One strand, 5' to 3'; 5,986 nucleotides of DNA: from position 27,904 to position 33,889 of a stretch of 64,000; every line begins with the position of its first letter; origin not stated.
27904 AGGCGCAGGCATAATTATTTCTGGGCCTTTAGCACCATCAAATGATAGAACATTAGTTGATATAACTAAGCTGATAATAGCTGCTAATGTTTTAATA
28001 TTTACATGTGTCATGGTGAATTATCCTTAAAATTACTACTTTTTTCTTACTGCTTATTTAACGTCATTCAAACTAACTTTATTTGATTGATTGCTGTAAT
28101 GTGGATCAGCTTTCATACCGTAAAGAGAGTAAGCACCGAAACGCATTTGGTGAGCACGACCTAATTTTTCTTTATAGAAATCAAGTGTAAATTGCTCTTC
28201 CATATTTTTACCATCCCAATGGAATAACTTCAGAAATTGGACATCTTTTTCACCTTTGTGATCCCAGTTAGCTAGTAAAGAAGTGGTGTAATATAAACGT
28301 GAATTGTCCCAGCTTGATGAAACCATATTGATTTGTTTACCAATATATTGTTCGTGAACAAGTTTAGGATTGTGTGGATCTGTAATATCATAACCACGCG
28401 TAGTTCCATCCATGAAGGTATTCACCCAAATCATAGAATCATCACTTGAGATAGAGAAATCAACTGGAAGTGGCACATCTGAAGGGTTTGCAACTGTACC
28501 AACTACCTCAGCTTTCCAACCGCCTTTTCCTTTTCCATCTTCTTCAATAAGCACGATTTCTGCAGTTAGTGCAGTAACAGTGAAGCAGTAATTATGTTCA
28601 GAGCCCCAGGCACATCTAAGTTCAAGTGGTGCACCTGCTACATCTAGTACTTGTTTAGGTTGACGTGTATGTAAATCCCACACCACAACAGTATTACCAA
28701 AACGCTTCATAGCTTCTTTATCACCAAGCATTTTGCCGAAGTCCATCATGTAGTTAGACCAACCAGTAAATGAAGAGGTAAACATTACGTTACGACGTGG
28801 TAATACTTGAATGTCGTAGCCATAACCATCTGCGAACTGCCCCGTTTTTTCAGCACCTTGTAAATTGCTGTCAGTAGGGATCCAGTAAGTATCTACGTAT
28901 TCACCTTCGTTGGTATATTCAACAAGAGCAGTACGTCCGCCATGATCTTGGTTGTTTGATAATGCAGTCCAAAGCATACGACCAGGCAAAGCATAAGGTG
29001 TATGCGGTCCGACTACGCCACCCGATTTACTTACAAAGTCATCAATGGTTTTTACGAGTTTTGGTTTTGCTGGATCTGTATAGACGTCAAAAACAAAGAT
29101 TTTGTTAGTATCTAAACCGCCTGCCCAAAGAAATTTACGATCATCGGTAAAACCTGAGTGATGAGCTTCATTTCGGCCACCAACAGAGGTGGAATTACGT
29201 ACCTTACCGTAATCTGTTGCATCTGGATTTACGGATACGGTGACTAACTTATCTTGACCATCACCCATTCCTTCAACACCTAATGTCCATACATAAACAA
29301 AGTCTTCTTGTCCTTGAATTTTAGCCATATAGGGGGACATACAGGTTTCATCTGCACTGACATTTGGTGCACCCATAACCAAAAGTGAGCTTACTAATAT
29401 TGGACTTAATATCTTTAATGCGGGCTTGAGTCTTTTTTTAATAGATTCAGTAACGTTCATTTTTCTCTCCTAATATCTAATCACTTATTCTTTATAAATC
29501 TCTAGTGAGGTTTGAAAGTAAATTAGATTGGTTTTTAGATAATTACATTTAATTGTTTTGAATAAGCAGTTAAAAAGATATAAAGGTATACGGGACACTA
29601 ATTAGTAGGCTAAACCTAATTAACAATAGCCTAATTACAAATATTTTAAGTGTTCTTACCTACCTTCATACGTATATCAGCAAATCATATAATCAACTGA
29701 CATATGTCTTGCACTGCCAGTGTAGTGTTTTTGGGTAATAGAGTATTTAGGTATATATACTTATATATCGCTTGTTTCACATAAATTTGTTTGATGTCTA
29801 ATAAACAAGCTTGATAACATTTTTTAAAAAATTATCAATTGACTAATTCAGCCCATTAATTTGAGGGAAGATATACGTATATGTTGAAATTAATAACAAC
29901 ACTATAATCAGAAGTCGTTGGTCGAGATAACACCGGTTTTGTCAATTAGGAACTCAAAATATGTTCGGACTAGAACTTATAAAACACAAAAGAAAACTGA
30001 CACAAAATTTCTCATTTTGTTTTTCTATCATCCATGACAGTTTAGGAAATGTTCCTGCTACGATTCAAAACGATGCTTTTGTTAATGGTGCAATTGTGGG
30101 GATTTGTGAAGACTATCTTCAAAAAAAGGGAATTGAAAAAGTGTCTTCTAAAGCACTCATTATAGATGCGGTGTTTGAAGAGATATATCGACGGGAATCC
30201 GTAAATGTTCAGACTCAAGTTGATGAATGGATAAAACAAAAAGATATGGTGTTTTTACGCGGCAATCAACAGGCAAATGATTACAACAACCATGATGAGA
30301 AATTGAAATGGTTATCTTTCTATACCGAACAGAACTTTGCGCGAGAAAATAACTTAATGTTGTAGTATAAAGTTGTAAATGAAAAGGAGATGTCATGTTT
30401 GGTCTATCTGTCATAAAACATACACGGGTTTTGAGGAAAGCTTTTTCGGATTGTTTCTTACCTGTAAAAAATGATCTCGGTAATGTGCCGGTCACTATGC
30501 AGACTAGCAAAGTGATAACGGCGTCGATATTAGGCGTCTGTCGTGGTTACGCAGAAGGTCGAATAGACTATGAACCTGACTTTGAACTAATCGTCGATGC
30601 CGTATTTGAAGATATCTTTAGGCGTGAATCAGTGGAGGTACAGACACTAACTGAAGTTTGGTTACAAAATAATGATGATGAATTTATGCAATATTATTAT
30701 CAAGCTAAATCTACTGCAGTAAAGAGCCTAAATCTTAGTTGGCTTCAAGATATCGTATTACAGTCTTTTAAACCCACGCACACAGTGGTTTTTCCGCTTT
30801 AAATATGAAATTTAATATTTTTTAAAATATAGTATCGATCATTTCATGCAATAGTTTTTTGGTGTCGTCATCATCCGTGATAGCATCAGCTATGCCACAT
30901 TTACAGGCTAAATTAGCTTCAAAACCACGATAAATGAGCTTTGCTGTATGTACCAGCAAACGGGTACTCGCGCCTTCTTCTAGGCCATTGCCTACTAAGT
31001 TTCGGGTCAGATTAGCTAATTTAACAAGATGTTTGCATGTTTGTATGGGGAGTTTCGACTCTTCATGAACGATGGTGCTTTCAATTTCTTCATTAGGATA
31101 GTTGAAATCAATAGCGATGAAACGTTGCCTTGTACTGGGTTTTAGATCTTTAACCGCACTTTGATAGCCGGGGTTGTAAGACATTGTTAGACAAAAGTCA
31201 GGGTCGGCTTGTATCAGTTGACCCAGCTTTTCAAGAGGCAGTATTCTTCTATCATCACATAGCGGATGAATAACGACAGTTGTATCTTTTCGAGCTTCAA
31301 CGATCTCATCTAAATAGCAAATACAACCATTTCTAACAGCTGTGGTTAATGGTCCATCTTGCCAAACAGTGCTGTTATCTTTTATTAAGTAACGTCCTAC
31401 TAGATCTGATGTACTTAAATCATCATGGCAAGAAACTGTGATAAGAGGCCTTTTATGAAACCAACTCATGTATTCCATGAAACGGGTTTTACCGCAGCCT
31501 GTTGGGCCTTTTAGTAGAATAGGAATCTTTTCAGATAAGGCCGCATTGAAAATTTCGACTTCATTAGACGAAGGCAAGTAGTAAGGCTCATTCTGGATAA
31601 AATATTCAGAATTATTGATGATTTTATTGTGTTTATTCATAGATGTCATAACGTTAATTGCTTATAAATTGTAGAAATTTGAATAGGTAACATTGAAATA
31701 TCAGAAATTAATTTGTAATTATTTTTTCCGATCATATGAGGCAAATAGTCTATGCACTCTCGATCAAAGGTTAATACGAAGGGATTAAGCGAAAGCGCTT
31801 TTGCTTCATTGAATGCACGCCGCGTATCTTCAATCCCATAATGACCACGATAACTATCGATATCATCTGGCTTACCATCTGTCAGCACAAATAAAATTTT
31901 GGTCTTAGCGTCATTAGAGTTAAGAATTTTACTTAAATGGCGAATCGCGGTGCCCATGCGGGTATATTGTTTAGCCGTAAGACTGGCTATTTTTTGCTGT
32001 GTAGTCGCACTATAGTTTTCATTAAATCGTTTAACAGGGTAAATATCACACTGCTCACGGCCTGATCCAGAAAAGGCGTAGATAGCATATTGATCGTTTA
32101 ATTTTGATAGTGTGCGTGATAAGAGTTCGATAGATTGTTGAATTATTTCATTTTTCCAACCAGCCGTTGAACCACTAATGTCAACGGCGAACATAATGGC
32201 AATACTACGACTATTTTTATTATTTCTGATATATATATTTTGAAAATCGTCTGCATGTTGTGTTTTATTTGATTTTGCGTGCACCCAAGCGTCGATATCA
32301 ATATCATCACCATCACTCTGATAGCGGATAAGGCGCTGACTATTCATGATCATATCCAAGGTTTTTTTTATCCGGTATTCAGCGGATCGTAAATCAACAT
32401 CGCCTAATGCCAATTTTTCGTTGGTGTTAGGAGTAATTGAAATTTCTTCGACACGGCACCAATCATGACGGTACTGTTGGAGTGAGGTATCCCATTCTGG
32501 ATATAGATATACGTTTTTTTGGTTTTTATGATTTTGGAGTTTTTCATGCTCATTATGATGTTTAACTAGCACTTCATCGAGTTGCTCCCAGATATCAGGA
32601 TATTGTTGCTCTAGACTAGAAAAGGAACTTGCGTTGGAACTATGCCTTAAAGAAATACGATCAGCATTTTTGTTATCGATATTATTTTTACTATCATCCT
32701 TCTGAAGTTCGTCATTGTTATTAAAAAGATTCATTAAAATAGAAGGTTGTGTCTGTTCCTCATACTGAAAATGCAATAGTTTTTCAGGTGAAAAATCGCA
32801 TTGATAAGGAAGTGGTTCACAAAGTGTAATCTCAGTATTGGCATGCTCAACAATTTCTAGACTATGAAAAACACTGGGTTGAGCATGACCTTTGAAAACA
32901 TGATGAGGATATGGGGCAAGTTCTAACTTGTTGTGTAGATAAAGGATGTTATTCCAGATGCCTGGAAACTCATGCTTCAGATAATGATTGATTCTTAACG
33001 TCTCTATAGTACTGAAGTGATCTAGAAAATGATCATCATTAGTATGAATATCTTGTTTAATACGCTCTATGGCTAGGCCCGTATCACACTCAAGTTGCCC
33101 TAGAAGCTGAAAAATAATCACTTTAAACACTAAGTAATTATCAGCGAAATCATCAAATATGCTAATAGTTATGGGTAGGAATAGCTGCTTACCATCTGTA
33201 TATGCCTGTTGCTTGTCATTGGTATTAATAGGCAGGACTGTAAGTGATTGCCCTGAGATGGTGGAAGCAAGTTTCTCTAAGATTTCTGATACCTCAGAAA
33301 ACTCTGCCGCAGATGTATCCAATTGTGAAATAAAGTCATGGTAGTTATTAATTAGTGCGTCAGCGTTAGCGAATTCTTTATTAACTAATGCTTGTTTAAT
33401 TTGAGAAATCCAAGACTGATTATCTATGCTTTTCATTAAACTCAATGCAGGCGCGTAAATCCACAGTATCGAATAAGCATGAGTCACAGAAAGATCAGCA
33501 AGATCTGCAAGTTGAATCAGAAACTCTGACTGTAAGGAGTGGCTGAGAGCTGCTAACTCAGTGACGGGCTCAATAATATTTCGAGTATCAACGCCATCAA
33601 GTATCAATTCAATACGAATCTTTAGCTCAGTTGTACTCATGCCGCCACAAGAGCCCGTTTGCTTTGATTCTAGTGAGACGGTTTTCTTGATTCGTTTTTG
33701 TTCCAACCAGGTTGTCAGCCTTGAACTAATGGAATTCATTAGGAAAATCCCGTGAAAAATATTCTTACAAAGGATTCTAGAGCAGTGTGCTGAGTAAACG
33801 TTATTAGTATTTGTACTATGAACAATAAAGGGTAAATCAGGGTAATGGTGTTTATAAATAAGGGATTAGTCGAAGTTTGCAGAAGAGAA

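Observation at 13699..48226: Recurrent TACGTA-centred palindromic box in the promoter regions of island 2, implying one regulon linking sox, mtoX and the AlkB-like cluster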

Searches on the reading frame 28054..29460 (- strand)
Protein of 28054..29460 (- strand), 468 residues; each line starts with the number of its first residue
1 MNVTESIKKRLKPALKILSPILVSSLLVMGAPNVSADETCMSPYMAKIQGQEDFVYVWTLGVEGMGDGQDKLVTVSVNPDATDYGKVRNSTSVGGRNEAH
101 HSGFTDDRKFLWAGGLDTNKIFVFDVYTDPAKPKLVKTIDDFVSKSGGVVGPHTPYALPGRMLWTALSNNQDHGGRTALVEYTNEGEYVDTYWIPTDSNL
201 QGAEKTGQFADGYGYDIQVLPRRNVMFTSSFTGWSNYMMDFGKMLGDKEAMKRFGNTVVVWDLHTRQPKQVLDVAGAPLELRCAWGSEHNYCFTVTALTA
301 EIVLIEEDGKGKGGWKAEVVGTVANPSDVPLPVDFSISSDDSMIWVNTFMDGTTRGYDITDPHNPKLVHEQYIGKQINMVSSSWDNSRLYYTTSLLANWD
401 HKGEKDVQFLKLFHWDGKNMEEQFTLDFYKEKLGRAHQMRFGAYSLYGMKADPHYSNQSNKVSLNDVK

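Call 12: search_protein_families(library=pfam, proteins=[window:28054-29460:-])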
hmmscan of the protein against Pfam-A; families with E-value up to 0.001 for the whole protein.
window:28054-29460:- (468 aa): 1 family
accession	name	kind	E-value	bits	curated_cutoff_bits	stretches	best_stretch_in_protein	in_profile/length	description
PF05694.17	SBP56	-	6.4e-40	137.7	34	1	36-441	3-442/453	56kDa selenium binding protein (SBP56)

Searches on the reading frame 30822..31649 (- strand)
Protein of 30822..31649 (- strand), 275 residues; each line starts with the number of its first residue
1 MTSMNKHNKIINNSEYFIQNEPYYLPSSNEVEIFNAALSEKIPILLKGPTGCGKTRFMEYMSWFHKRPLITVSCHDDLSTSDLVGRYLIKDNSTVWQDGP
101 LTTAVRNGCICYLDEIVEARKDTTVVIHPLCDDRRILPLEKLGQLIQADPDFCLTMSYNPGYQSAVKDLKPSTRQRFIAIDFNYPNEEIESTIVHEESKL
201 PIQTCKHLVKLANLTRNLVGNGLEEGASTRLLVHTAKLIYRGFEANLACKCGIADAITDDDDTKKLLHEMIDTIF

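Call 12: search_protein_families(library=pfam, proteins=[window:30822-31649:-])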
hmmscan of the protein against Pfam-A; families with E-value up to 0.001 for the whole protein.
window:30822-31649:- (275 aa): 2 families
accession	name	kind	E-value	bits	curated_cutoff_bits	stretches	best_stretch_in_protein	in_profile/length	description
PF07728.20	AAA_5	-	8e-32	110.6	22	1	43-177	1-139/139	AAA domain (dynein-related subfamily)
PF08406.16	CbbQ_C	-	1.8e-26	92.6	20.6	1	190-273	1-84/85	CbbQ/NirQ/NorQ C-terminal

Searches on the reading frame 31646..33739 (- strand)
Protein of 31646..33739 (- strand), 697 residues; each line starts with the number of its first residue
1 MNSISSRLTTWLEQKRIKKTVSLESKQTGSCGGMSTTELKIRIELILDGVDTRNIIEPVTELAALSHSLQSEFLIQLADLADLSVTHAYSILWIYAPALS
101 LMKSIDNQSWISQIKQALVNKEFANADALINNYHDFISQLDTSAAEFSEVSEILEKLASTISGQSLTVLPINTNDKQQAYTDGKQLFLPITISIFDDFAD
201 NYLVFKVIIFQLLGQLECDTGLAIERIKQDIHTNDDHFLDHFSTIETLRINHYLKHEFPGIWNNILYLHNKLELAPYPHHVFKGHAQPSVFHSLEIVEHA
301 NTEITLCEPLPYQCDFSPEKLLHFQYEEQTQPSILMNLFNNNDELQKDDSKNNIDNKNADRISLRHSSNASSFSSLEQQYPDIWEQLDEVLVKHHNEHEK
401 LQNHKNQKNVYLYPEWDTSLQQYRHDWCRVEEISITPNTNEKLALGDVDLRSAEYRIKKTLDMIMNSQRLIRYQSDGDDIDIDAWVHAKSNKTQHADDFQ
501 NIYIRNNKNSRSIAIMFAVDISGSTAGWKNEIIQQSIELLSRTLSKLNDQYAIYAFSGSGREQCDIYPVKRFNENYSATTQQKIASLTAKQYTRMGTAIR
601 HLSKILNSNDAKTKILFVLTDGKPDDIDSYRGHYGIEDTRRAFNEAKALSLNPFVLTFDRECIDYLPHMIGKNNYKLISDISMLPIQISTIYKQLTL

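Call 12: search_protein_families(library=pfam, proteins=[window:31646-33739:-])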
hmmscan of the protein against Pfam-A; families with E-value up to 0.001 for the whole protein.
window:31646-33739:- (697 aa): 1 family
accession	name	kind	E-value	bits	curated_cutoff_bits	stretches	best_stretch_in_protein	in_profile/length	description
PF00092.34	VWA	-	7.5e-10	39.7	23.8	1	515-661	2-142/174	von Willebrand factor type A domain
